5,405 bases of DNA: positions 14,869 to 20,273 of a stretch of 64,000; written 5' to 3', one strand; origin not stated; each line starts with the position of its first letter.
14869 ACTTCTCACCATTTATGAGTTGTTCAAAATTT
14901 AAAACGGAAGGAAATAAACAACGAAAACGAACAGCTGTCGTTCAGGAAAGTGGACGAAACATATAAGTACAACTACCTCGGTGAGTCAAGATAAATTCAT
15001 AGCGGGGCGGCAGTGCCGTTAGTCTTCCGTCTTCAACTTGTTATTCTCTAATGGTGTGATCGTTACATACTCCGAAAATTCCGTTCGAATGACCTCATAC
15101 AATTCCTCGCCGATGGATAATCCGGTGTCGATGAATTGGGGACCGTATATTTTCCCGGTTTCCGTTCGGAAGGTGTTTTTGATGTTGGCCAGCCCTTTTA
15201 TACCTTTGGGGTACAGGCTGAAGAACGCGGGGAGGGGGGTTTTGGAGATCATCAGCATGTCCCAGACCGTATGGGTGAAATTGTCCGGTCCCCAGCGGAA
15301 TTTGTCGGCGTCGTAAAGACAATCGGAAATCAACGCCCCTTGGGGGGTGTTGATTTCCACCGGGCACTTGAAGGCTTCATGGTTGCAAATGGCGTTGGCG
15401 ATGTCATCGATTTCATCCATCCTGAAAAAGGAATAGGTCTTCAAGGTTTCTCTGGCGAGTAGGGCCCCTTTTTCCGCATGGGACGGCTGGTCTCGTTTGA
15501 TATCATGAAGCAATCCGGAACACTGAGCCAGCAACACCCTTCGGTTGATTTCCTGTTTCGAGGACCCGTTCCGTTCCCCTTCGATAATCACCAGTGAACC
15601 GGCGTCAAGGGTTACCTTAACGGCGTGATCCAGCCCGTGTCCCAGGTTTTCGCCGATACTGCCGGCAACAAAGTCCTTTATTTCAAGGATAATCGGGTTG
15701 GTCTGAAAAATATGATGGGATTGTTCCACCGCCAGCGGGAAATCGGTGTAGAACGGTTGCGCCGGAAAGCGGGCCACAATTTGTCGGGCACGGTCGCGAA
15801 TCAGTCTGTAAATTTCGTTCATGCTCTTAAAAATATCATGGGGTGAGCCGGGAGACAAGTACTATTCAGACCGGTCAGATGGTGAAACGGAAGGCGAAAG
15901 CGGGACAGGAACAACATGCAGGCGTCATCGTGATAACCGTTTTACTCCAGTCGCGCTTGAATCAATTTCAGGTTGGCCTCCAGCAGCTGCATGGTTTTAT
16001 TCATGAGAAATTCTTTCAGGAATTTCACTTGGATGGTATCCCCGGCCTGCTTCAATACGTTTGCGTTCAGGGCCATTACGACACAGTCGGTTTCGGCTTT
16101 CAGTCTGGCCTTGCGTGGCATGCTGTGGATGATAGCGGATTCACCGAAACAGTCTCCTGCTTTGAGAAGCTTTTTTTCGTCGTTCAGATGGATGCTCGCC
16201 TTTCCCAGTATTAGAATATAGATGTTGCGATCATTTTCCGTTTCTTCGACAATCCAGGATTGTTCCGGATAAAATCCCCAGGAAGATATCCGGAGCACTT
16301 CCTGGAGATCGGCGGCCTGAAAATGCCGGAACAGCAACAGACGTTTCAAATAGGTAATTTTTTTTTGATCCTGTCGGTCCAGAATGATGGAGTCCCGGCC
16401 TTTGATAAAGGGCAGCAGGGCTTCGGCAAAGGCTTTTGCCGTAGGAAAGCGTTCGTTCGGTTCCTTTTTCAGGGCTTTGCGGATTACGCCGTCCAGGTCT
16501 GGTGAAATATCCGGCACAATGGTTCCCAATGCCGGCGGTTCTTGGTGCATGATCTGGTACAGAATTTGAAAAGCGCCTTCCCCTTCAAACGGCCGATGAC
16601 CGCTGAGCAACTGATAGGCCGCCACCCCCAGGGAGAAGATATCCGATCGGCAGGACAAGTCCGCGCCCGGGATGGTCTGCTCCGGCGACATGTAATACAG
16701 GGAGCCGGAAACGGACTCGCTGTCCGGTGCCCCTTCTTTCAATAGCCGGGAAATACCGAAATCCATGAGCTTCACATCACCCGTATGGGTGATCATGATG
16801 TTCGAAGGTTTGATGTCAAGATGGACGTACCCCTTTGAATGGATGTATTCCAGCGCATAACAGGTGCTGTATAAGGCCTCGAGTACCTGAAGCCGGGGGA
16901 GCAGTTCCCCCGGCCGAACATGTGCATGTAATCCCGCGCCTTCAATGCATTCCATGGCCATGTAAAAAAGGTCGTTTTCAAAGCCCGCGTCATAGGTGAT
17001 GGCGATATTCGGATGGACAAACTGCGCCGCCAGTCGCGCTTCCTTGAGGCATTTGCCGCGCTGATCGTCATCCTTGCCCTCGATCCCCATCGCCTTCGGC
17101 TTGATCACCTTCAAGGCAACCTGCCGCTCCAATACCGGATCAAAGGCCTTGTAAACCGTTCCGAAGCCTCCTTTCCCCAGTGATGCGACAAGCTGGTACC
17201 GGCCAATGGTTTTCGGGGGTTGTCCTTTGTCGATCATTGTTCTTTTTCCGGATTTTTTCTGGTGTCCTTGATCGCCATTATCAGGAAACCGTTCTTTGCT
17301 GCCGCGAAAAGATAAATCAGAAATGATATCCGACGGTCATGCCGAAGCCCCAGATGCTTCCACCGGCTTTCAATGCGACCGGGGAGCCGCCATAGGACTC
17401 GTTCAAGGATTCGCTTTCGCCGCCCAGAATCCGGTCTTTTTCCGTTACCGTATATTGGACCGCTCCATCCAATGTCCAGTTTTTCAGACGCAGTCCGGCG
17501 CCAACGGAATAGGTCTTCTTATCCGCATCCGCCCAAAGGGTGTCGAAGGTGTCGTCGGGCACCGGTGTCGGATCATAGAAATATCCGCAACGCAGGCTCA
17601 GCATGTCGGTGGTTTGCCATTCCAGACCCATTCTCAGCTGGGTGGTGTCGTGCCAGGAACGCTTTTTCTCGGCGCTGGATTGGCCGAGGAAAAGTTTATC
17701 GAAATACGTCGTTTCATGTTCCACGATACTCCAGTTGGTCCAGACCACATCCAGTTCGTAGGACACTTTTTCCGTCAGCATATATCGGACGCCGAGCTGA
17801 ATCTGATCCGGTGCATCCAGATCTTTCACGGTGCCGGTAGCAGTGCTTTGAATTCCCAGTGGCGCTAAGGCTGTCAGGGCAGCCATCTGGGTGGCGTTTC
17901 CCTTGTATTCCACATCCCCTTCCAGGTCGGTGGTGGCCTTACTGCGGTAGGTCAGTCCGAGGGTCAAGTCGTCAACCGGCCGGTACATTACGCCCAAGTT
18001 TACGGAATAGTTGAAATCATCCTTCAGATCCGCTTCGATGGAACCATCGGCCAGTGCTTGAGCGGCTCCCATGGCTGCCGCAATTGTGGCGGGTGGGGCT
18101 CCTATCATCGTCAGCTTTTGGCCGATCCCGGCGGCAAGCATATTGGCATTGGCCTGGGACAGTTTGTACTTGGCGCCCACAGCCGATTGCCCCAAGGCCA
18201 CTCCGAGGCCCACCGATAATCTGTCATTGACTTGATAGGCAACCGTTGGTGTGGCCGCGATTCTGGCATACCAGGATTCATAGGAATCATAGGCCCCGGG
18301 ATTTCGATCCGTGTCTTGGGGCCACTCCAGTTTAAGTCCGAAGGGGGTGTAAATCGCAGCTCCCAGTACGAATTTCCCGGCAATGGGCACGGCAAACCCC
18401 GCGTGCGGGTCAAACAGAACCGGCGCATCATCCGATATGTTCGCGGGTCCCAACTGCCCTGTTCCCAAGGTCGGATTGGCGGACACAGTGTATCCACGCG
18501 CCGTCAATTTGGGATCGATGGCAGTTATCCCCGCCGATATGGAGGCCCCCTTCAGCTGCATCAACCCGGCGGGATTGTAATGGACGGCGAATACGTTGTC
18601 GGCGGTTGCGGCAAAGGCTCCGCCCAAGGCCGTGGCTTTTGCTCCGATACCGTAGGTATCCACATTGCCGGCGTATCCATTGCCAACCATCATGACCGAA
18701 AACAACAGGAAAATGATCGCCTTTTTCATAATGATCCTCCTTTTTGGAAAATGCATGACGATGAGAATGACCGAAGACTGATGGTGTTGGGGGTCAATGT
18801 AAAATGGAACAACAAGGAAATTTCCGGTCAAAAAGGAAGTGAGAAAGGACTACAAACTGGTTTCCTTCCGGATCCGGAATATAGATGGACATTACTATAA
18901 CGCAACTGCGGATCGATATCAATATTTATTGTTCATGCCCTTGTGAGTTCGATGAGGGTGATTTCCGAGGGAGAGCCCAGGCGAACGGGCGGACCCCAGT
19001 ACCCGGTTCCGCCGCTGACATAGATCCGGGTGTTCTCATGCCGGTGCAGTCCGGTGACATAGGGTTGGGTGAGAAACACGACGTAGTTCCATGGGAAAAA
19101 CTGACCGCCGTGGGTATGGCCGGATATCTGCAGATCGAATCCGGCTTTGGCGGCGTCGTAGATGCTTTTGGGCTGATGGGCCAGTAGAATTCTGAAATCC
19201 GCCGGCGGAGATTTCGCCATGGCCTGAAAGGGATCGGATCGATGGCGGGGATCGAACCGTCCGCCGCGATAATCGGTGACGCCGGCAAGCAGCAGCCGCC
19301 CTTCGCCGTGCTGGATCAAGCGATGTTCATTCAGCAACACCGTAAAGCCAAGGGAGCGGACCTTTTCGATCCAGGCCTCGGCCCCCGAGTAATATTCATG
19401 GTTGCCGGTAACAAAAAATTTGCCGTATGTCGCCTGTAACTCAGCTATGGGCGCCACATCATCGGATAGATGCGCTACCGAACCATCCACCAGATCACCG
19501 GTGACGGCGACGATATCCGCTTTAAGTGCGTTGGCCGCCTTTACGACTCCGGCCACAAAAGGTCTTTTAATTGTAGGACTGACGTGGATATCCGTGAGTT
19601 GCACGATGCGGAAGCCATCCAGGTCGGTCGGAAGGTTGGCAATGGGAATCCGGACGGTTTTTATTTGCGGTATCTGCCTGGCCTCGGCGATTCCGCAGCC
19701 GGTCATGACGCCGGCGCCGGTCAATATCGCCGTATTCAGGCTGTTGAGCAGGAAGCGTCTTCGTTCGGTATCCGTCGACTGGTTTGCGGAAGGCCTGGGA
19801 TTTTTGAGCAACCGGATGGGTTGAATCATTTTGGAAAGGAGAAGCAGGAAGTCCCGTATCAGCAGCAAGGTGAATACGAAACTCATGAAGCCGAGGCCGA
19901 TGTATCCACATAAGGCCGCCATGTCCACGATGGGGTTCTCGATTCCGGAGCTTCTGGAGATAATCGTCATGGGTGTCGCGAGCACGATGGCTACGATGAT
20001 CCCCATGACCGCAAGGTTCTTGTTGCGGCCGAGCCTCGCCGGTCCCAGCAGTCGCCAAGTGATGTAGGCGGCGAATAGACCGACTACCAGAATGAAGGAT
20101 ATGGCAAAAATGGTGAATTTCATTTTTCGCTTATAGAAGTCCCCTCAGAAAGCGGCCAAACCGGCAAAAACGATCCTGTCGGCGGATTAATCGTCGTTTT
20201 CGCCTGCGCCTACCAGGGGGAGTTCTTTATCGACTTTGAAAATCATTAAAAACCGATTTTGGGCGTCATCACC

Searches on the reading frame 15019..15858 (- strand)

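Call 48: search_protein_families(library=pfam, proteins=[window:15019-15858:-], max_evalue=0.01)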
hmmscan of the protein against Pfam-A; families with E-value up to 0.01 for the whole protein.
window:15019-15858:- (279 aa): 1 family
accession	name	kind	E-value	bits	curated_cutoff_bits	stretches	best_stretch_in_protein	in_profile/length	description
PF01966.28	HD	-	9e-06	26.4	22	1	76-161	2-86/116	HD domain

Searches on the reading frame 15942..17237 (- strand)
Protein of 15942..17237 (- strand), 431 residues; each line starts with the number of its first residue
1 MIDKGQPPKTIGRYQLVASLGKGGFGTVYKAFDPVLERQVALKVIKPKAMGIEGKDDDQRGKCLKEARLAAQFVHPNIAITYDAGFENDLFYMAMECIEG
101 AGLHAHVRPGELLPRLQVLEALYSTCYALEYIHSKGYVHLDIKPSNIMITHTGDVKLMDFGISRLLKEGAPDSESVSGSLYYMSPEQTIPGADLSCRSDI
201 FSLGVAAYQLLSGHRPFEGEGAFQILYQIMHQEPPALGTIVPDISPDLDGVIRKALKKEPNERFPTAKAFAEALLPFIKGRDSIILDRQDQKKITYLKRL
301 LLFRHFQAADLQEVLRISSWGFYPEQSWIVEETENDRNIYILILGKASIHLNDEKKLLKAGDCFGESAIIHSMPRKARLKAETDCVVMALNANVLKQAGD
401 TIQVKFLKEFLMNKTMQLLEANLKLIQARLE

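Call 49: search_protein_families(library=pfam, proteins=[window:15942-17237:-], max_evalue=0.001)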
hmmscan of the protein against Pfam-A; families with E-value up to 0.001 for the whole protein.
window:15942-17237:- (431 aa): 4 families
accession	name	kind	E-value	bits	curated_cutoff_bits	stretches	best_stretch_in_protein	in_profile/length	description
PF00069.31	Pkinase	-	8.6e-49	166.7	31.7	1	14-270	1-258/263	Protein kinase domain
PF07714.23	PK_Tyr_Ser-Thr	-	2.9e-30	105.9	23.1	1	16-266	3-250/258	Protein tyrosine and serine/threonine kinase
PF00027.35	cNMP_binding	-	2.1e-11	44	27.5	1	323-397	4-84/89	Cyclic nucleotide-binding domain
PF03109.22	ABC1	-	2.5e-06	27.3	22.9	1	93-168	145-219/244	ABC1 atypical kinase-like domain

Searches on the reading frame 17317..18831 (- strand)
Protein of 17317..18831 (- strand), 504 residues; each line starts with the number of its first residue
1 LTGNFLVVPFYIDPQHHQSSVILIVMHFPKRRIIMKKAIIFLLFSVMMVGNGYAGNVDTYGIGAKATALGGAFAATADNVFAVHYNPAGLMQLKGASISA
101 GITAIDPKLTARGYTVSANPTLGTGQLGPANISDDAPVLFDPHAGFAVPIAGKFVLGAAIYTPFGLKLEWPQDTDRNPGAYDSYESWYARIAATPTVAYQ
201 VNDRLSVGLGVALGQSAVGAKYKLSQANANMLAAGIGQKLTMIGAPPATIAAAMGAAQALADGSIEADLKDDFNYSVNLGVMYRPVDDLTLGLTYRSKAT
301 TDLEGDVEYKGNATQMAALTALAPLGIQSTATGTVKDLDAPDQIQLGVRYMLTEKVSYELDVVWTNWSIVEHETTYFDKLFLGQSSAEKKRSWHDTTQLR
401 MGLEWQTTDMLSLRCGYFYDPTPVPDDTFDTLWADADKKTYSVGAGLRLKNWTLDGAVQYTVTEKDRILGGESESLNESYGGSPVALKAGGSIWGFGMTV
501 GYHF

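Call 49: search_protein_families(library=pfam, proteins=[window:17317-18831:-], max_evalue=0.001)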
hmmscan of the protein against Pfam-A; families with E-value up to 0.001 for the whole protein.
window:17317-18831:- (504 aa): 3 families
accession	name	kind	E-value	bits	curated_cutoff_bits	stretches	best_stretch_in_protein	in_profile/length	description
PF03349.22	Toluene_X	-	7.1e-63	213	29.7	1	57-504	15-421/421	Outer membrane protein transport protein (OMPP1/FadL/TodX)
PF13505.12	OMP_b-brl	-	1e-05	26.2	28.7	1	196-312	49-165/175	Outer membrane protein beta-barrel domain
PF10677.15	DUF2490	-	4.8e-05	23.6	29.8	0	275-420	37-175/186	Protein of unknown function (DUF2490)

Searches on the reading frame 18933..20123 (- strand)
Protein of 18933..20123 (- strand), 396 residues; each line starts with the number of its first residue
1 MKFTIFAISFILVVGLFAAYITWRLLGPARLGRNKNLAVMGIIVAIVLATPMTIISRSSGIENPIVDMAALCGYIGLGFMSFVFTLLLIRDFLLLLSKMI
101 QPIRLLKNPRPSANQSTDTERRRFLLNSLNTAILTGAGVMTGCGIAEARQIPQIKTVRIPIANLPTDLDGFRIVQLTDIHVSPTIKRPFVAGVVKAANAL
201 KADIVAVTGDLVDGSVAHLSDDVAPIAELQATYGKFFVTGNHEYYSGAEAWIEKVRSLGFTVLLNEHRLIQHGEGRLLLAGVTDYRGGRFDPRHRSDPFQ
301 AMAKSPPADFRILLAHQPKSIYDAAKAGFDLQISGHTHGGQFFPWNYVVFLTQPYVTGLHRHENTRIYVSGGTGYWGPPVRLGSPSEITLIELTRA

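Call 49: search_protein_families(library=pfam, proteins=[window:18933-20123:-], max_evalue=0.001)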
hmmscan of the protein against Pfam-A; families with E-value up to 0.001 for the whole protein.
window:18933-20123:- (396 aa): 1 family
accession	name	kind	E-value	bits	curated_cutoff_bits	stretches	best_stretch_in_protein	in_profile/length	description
PF00149.33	Metallophos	-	4.7e-13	50.4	21.5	1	171-339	1-190/191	Calcineurin-like phosphoesterase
